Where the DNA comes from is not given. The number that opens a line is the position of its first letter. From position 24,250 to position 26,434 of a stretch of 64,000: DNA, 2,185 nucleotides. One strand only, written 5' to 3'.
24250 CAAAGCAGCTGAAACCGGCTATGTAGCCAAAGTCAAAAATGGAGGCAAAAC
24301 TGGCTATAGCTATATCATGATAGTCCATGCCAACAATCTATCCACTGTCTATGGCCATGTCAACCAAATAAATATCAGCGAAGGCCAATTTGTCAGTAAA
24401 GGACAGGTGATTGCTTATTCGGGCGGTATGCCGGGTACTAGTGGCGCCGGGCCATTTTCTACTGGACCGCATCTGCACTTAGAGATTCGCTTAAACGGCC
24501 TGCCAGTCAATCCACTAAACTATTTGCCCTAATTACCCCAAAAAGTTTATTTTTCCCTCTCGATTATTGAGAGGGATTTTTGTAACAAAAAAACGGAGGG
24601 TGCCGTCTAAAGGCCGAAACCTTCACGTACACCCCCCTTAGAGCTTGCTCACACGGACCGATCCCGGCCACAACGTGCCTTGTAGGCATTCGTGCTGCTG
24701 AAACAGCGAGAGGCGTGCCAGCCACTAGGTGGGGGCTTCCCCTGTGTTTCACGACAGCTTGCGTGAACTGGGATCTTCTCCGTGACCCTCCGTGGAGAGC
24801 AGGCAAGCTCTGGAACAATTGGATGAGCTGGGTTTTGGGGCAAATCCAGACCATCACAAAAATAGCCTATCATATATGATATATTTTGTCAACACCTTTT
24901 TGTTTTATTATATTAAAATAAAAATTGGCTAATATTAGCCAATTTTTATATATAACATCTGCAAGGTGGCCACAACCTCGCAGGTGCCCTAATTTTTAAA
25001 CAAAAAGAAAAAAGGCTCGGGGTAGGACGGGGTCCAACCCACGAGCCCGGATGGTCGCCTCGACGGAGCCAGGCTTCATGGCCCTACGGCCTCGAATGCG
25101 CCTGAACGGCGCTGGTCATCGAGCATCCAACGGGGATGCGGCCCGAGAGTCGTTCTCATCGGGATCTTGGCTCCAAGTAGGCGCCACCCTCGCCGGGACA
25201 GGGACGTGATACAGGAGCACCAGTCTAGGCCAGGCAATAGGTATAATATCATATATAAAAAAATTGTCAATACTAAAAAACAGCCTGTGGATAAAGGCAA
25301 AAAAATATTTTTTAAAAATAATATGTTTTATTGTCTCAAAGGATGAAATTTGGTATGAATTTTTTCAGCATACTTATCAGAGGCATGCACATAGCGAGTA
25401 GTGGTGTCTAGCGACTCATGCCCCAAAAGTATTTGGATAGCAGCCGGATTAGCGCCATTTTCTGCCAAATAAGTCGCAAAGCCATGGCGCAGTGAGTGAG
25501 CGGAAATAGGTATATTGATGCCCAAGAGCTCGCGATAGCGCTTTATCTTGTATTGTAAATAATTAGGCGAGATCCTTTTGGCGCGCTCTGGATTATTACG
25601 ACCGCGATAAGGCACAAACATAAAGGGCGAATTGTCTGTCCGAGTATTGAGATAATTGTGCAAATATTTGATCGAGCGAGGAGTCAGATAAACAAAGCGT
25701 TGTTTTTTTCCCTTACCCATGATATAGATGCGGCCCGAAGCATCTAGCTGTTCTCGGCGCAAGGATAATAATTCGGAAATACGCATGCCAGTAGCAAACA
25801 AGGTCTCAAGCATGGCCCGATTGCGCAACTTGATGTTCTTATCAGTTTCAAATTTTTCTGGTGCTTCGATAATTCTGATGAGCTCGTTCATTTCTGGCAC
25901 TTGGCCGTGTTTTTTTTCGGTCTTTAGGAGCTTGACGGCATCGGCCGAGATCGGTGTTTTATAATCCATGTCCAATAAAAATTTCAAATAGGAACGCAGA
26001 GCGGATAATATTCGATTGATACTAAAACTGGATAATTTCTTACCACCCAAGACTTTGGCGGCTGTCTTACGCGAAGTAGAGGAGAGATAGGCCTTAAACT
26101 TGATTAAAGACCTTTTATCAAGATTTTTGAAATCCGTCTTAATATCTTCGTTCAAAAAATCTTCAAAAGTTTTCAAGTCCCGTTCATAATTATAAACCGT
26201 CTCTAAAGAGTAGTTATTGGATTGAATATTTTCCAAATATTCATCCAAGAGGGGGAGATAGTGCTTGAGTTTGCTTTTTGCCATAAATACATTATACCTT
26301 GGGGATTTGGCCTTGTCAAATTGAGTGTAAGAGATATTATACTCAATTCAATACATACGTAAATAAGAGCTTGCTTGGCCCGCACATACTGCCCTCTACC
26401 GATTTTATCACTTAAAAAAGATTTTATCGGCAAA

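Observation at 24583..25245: Two GC-rich structured non-coding RNA loci between an M23 peptidase gene and xerC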

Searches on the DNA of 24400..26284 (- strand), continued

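Call 68: search_dna_similar(query=window:24560-25300:-, collection=plasmids, mode=distant, max_evalue=0.001, max_rows=10)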
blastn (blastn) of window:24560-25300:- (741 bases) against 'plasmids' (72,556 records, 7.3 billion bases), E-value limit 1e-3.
No match.

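Call 80: search_with_rna_model(model_id=R1, sources=[L132, L137, L020, L133], filters=off, max_evalue=1, show_alignments=2)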
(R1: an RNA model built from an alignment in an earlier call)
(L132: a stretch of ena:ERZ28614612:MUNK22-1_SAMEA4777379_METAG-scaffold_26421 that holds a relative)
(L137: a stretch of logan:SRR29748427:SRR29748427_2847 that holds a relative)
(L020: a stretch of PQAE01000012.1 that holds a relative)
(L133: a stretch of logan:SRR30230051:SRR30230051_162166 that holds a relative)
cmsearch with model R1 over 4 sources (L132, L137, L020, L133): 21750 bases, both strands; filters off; matches with E-value up to 1: 85.
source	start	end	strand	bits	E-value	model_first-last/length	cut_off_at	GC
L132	1548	1651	+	11.3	0.0035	1-298/298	no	0.54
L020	6356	6485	+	11.2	0.0037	1-298/298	no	0.36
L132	1664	1697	+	10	0.0093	1-298/298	no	0.24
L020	7798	7827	+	9.5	0.013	1-298/298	no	0.17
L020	6468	6536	-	9.1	0.018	1-298/298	no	0.26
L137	5584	5612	+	8.3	0.032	1-298/298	no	0.17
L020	615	657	-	8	0.041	1-298/298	no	0.19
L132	1356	1383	+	8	0.042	1-298/298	no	0.21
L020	625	654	+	7.9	0.045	1-298/298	no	0.2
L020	7477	7506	+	7.6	0.053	1-298/298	no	0.17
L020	8374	8430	-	7.6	0.054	1-298/298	no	0.28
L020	8144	8259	-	7.5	0.06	1-298/298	no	0.41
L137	1624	1712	+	7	0.088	1-298/298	no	0.36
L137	4287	4359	+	6.9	0.09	1-298/298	no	0.36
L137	1904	1942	-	6.7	0.1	1-298/298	no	0.21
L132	2997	3032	+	6.6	0.11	1-298/298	no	0.14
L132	1389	1423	+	6.6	0.11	1-298/298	no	0.11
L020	2121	2160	+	6.6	0.11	1-298/298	no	0.3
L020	3327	3413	+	6.5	0.13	1-298/298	no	0.33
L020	7723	7764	+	6.3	0.15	1-298/298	no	0.24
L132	2961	2991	+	6.3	0.15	1-298/298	no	0.23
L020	7615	7654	+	6.1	0.16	1-298/298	no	0.22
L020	7955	8037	+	6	0.17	1-298/298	no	0.47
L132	2723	2767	+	6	0.17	1-298/298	no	0.27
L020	90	122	+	5.9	0.19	1-298/298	no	0.15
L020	3426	3453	+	5.9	0.2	114-141/298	no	0.39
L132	2414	2450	+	5.9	0.2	1-298/298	no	0.3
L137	1843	1883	-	5.8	0.21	1-298/298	no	0.27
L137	5923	5948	+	5.8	0.21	1-298/298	no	0.12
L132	1668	1700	-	5.7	0.22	1-298/298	no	0.18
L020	7018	7055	+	5.6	0.24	1-298/298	no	0.29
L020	7745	7791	-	5.5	0.27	1-298/298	no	0.34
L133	1829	1869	+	5.5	0.27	1-298/298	no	0.29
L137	5635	5723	-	5.4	0.28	1-298/298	no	0.31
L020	6064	6088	+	5.4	0.28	1-298/298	no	0.24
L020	4244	4278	+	5.4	0.28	1-298/298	no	0.29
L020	2625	2653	-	5.3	0.31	1-298/298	no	0.17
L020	2986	3021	-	5.3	0.31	1-298/298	no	0.25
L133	2504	2540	+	5.2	0.32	1-298/298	no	0.16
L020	2020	2046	-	5.2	0.32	1-298/298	no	0.26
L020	93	126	-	5.2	0.34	1-298/298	no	0.15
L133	1850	1879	-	5.1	0.35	1-298/298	no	0.2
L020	3900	4040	-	5.1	0.36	1-298/298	no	0.32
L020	5411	5452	-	5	0.37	1-298/298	no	0.24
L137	1285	1353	-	5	0.38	1-298/298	no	0.32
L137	2615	2656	-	5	0.39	1-298/298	no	0.26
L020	5399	5430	+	4.9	0.39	1-298/298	no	0.25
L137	5529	5581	-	4.9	0.4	1-298/298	no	0.32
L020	7851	7876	+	4.9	0.4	1-298/298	no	0.19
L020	5852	5896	+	4.9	0.4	1-298/298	no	0.33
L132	2924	2951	+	4.9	0.41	1-298/298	no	0.29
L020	3330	3372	-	4.8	0.45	1-298/298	no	0.35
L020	1848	1883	-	4.8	0.46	1-298/298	no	0.22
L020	7863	7895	-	4.8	0.46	1-298/298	no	0.21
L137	2336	2370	-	4.8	0.46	1-298/298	no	0.2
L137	2602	2634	+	4.7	0.47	1-298/298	no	0.21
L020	6926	6984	-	4.7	0.49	1-298/298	no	0.41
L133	3514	3544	+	4.6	0.5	1-298/298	no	0.19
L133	2515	2555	-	4.5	0.55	1-298/298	no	0.2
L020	6515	6533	+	4.5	0.55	1-298/298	no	0.11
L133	2830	2861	+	4.5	0.56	1-298/298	no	0.19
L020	7809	7843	-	4.4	0.58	1-298/298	no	0.29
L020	8126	8156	+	4.4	0.59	1-298/298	no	0.23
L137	3447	3476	+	4.4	0.6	1-298/298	no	0.27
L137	1885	1917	+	4.4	0.6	1-298/298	no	0.12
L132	1286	1318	-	4.4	0.6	1-298/298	no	0.3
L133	2002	2033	-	4.3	0.63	1-298/298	no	0.31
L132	688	717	+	4.3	0.66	1-298/298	no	0.2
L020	5451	5503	+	4.2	0.68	1-298/298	no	0.28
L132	2259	2302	+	4.2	0.72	1-298/298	no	0.36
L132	3021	3046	-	4.1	0.72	1-298/298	no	0.27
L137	1840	1877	+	4.1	0.73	1-298/298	no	0.29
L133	3559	3588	-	4.1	0.73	1-298/298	no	0.23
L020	1146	1180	-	4.1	0.73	1-298/298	no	0.2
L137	5620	5649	+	4.1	0.74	1-298/298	no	0.13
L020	3702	3740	+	4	0.79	1-298/298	no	0.38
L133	1702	1742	+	4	0.81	1-298/298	no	0.24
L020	984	1030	-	4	0.83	1-298/298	no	0.34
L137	4021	4047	+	4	0.83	245-271/298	no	0.67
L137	114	127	-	3.9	0.86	251-264/298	no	0.43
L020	5490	5507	-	3.9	0.87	1-298/298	no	0.06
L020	4095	4139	+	3.9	0.88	1-298/298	no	0.31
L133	736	749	-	3.8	0.91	251-264/298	no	0.5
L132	2573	2606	+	3.8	0.95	1-298/298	no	0.29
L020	5576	5645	-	3.7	1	1-298/298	no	0.37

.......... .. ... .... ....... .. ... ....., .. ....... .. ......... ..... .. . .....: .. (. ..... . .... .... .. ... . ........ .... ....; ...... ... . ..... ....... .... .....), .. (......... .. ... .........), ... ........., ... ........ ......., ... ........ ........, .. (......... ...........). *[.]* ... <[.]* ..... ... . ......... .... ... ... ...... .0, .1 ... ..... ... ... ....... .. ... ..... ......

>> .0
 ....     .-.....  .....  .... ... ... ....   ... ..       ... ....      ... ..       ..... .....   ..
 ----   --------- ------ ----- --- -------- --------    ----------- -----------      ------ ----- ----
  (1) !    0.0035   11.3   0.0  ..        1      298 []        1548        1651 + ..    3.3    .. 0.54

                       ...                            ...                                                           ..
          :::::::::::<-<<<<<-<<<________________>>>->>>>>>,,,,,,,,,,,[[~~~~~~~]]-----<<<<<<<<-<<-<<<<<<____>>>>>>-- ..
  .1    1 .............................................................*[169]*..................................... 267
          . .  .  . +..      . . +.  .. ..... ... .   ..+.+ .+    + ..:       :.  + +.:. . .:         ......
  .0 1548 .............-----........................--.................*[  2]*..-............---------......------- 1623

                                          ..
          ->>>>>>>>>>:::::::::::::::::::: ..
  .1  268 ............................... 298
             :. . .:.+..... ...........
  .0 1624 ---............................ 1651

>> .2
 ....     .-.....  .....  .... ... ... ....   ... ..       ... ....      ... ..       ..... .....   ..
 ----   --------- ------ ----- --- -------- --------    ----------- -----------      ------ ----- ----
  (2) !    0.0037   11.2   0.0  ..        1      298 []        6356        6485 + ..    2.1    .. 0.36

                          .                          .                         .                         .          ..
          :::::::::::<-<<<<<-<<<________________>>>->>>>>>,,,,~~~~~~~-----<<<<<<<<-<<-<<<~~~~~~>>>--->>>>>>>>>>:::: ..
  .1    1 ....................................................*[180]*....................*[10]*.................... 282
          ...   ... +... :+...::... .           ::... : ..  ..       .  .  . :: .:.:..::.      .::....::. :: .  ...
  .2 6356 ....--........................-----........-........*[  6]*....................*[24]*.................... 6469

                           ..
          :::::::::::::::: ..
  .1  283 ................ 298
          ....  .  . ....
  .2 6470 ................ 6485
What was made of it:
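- Tried and rejected: Model R1 with filters off on L132, L133, L137 and L020: noise only (call 80).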
